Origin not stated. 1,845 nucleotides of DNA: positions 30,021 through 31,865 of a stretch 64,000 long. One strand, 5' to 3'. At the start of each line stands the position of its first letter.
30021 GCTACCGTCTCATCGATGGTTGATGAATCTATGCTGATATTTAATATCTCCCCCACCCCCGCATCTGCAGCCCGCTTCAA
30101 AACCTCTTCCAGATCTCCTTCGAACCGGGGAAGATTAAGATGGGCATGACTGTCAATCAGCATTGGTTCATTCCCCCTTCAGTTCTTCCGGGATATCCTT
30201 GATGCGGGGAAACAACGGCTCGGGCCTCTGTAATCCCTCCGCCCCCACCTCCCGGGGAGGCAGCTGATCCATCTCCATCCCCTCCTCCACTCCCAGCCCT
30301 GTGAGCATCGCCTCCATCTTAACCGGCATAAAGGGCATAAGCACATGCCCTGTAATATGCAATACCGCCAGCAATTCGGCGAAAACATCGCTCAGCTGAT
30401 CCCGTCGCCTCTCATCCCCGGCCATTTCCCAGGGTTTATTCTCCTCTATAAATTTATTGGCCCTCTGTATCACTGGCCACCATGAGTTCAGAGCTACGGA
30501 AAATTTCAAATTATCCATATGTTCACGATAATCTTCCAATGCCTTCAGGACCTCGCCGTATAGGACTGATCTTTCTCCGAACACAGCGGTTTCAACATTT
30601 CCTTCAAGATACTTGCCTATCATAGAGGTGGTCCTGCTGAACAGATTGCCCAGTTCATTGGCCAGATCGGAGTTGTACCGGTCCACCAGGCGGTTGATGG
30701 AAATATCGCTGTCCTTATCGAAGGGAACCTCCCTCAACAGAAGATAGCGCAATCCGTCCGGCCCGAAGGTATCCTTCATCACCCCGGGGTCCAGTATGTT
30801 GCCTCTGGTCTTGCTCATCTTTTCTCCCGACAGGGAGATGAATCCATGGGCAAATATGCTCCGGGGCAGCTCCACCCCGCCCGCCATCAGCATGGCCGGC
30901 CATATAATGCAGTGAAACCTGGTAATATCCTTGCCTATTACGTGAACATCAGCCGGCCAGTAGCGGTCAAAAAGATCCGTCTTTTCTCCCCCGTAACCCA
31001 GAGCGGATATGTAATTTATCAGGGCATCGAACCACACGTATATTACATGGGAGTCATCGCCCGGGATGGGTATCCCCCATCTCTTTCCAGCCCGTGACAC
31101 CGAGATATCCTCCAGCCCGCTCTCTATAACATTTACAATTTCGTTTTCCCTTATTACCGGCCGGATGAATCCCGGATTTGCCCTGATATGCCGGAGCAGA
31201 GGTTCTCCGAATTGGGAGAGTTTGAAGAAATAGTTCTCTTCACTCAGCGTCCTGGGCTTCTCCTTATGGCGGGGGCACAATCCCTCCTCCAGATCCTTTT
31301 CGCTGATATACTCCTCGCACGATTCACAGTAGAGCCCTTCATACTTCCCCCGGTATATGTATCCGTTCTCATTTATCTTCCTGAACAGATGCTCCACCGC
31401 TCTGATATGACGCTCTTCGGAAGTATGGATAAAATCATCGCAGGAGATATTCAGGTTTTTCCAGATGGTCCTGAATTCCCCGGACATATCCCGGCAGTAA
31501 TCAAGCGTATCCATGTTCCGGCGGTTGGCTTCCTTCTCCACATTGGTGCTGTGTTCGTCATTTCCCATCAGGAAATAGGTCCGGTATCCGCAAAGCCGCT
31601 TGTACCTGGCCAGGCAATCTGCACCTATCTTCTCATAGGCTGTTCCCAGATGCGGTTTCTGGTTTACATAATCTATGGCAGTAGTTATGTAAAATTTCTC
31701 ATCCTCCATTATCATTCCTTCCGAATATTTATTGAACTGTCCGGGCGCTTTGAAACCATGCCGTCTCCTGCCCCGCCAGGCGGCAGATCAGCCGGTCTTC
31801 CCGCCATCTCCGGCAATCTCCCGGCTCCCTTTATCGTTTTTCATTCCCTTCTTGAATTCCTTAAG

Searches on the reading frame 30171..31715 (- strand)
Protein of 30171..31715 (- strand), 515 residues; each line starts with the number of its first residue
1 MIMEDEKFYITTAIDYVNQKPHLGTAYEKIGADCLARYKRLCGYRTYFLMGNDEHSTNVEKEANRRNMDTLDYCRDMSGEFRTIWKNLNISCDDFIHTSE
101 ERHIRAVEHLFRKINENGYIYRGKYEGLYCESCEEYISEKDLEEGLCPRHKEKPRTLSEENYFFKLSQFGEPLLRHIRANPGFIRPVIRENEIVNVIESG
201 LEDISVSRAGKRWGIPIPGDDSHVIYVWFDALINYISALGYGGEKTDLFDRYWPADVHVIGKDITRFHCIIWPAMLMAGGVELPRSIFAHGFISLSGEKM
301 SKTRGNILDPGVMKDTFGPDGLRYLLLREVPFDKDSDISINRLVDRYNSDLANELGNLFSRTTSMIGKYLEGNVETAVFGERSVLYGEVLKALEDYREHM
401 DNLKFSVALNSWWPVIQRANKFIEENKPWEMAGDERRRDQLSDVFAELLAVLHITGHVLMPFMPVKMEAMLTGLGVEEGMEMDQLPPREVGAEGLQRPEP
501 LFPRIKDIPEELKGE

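Call 43: search_protein_families(library=pfam, proteins=[window:30171-31715:-], max_evalue=0.00001)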
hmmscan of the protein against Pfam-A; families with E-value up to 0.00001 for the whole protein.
window:30171-31715:- (515 aa): 3 families
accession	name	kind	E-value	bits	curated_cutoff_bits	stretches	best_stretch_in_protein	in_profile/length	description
PF09334.17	tRNA-synt_1g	-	1.2e-106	357.3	20.1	2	141-362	163-390/391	tRNA synthetases class I (M)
PF00133.28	tRNA-synt_1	-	6.2e-31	108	22.7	2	5-218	22-244/414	tRNA synthetases class I (I, L, M and V)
PF01406.26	tRNA-synt_1e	-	2.1e-10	40.9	27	0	17-131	19-132/301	tRNA synthetases class I (C) catalytic domain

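Call 65: find_homologous_proteins(query=window:30171-31715:-, max_evalue=1e-50)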
Query window:30171-31715:- (515 aa): 7988 proteins with E <= 1e-50 among 8000 candidates; the best 120 are listed.
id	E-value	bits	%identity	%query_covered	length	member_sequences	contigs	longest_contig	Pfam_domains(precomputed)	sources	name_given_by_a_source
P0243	0.0e+0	1204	100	100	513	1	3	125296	PF09334.18,PF01406.26,PF00133.29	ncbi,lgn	-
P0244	3.2e-291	985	80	100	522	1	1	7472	PF09334.18,PF01406.26,PF00133.29,PF19303.6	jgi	jgi:methionyl-tRNA synthetase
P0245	3.9e-249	846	71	98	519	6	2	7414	PF09334.18,PF01406.26,PF00133.29,PF19303.6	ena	-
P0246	5.9e-249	845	71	98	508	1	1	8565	PF09334.18,PF01406.26,PF00133.29,PF19303.6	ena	-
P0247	3.2e-248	843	69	99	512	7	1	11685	PF09334.18,PF01406.26,PF00133.29,PF19303.6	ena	-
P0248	4.8e-248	842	70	98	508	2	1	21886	PF09334.18,PF01406.26,PF00133.29,PF19303.6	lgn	-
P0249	3.6e-247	839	68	99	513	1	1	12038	PF09334.18,PF01406.26,PF08264.20,PF00133.29,PF19303.6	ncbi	-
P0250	1.1e-246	838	70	99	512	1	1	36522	PF09334.18,PF01406.26,PF08264.20,PF00133.29,PF19303.6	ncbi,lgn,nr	ncbi:MAG: methionine--tRNA ligase [Candidatus Krumholzibacteriota bacterium]|nr:methionine--tRNA lig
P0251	3.4e-246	836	70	98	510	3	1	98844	PF09334.18,PF01406.26,PF00133.29,PF19303.6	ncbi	-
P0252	5.6e-246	836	68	98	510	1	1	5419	PF09334.18,PF01406.26,PF00133.29,PF19303.6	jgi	jgi:methionyl-tRNA synthetase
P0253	6.2e-246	835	70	98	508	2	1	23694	PF09334.18,PF01406.26,PF00133.29,PF19303.6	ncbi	-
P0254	1.7e-245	834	71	98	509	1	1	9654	PF09334.18,PF01406.26,PF08264.20,PF00133.29,PF19303.6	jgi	jgi:methionyl-tRNA synthetase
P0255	3.5e-245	833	71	98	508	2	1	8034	PF09334.18,PF01406.26,PF08264.20,PF00133.29,PF19303.6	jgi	-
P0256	3.9e-245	833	70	98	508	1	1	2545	PF09334.18,PF01406.26,PF00133.29,PF19303.6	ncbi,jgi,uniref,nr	ncbi:MAG TPA: methionine--tRNA ligase [Candidatus Eisenbacteria bacterium]|uniref:Methionine--tRNA l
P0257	1.5e-244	831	68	99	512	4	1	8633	PF09334.18,PF01406.26,PF00133.29,PF19303.6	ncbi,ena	-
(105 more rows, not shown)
